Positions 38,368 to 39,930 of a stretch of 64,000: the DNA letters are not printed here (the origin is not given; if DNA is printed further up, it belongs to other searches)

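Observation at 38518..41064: PNGase F-like glycoamidase homolog fused to a choice-of-anchor-D/ASH-like domain and a T9SS sorting domain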

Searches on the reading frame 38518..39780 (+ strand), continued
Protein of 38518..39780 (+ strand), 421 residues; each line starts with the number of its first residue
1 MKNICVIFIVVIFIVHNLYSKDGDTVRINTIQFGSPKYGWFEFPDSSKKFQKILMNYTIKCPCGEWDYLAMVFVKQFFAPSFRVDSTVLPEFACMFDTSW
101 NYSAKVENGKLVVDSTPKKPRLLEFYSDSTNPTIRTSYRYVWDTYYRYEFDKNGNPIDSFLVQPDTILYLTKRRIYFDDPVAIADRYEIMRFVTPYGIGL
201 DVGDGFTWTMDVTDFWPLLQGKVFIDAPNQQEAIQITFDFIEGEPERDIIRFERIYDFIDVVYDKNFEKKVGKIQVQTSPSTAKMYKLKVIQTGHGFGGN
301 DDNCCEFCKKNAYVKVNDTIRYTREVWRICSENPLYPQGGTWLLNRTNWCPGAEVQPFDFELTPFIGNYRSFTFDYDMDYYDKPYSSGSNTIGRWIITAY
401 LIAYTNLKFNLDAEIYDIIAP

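Call 67: search_protein_families(library=pfam, proteins=[L082:11318-12901:+, L070:1833-2594:+, L076:2371-3432:+, L070:6497-7474:+, L059:1649-2140:+, L031:10795-11469:+, L058:10508-12523:+, L059:11897-12628:-, L054:11861-12970:+, L047:8068-10338:+], max_evalue=0.0001)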
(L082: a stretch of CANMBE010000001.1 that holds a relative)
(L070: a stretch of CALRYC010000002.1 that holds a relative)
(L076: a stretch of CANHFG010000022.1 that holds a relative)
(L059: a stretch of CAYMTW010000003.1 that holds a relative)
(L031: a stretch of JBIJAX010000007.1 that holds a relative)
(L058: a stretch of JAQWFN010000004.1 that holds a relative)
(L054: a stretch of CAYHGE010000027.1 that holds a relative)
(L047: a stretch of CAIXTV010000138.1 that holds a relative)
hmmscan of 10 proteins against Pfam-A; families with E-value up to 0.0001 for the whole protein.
L082:11318-12901:+ (528 aa): 9 families
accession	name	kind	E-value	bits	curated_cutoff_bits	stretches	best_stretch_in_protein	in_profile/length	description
PF00005.33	ABC_tran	-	8.4e-56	188.8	25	2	345-477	2-137/137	ABC transporter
PF13304.12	AAA_21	-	1.7e-15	58.3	27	0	356-375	1-20/304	AAA domain, putative AbiEii toxin, Type IV TA system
PF12848.13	ABC_tran_Xtn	-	9.7e-13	48.5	25.9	1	235-311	1-76/85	ABC transporter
PF02463.25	SMC_N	-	1.9e-07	31.2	40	0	42-229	29-204/220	RecF/RecN/SMC N terminal domain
PF13401.12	AAA_22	-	2.6e-07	31.5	27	0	355-388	6-33/130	AAA domain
PF13476.12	AAA_23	-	7.2e-07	30.5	27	1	344-378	10-43/201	AAA domain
PF13555.12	AAA_29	-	1.7e-05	24.9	27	0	347-380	15-48/61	P-loop containing region of AAA domain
PF00006.31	ATP-synt_ab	-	4.2e-05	23.7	29.5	0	348-380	8-40/213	ATP synthase alpha/beta family, nucleotide-binding domain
PF13238.12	AAA_18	-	7.9e-05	23.6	29.4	0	40-111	1-68/128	AAA domain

L070:1833-2594:+ (254 aa): 3 families
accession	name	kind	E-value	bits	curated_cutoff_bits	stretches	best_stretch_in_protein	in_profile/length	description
PF13561.12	adh_short_C2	-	1.9e-55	188.5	27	1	19-251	1-235/236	Enoyl-(Acyl carrier protein) reductase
PF00106.31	adh_short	-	8.6e-48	162.8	26.6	1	13-198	1-188/195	short chain dehydrogenase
PF08659.16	KR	-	1.1e-09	39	22.6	1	16-172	4-162/180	KR domain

L076:2371-3432:+ (354 aa): 4 families
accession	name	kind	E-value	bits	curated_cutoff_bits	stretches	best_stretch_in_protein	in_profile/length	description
PF00155.27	Aminotran_1_2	-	9.5e-57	193.2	19.7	1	3-340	7-359/361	Aminotransferase class I and II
PF01053.26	Cys_Met_Meta_PP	-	4.2e-07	29.3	27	1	44-174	54-181/381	Cys/Met metabolism PLP-dependent enzyme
PF01212.27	Beta_elim_lyase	-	3.8e-06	26.9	27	1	46-272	36-269/288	Beta-eliminating lyase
PF00266.25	Aminotran_5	-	3.7e-05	23.3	21.5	1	70-171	75-180/371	Aminotransferase class-V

L070:6497-7474:+ (326 aa): 1 family
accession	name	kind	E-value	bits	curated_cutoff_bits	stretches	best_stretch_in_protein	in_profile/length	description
PF00491.26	Arginase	-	1.9e-59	201.9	22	1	47-321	3-277/280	Arginase family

L059:1649-2140:+ (164 aa): 1 family
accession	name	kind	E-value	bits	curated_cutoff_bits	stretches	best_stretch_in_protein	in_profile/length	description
PF04461.18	DUF520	-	1.1e-53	182.1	23.2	1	5-164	2-161/161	Protein of unknown function (DUF520)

L031:10795-11469:+ (225 aa): 0 families

L058:10508-12523:+ (672 aa): 5 families
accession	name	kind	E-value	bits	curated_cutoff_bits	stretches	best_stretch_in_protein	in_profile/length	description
PF07676.18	PD40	-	1.4e-13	50.9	20.9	0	344-377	5-37/38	WD40-like Beta Propeller Repeat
PF00691.25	OmpA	-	2.4e-13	50.7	27.2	1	556-635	12-93/98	OmpA family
PF13432.12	TPR_16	-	3.4e-06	27.8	32.7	0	34-94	2-59/65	Tetratricopeptide repeat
PF13424.12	TPR_12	-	1.1e-05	25.9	30.1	1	69-126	5-69/77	Tetratricopeptide repeat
PF07719.23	TPR_2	-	3.8e-05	23.9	27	0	102-127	1-26/34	Tetratricopeptide repeat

L059:11897-12628:- (244 aa): 1 family
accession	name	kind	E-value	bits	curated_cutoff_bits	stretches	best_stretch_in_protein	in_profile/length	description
PF00756.26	Esterase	-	4e-07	30.5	22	1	86-241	90-250/251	Putative esterase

L054:11861-12970:+ (370 aa): 4 families
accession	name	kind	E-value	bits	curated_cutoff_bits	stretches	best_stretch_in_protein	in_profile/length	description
PF00072.30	Response_reg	-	1.3e-12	48.3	30.2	1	10-114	4-107/111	Response regulator receiver domain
PF08448.16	PAS_4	-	4.1e-12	46.8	23.1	1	150-266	3-110/110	PAS fold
PF00989.32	PAS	-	4.1e-10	40.1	22.6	1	142-261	1-113/113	PAS fold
PF13426.13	PAS_9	-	5.8e-10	39.8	27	1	153-263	2-103/103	PAS domain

L047:8068-10338:+ (757 aa): 6 families
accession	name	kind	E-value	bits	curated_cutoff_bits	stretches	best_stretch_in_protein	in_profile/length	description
PF18483.9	Lectin_L-type_dom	-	8.3e-43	147.2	78.3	1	18-219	6-213/215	Legume lectin beta-barrel domain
PF13585.12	CHU_C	-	5.2e-22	78.2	27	1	673-742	2-76/86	CHU_C Type IX secretion signal domain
PF00139.26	Lectin_legB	-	1.2e-12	48.4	26.3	1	23-217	18-229/250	Legume lectin domain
PF19081.6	Ig_7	-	2.6e-12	47.3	27.3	0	306-375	8-84/84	Ig-like domain CHU_C associated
PF18911.6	PKD_4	-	5.6e-11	42.8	27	1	600-663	13-80/85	PKD domain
PF00801.26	PKD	-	2.3e-08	34.4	23.5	1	617-660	29-73/80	PKD domain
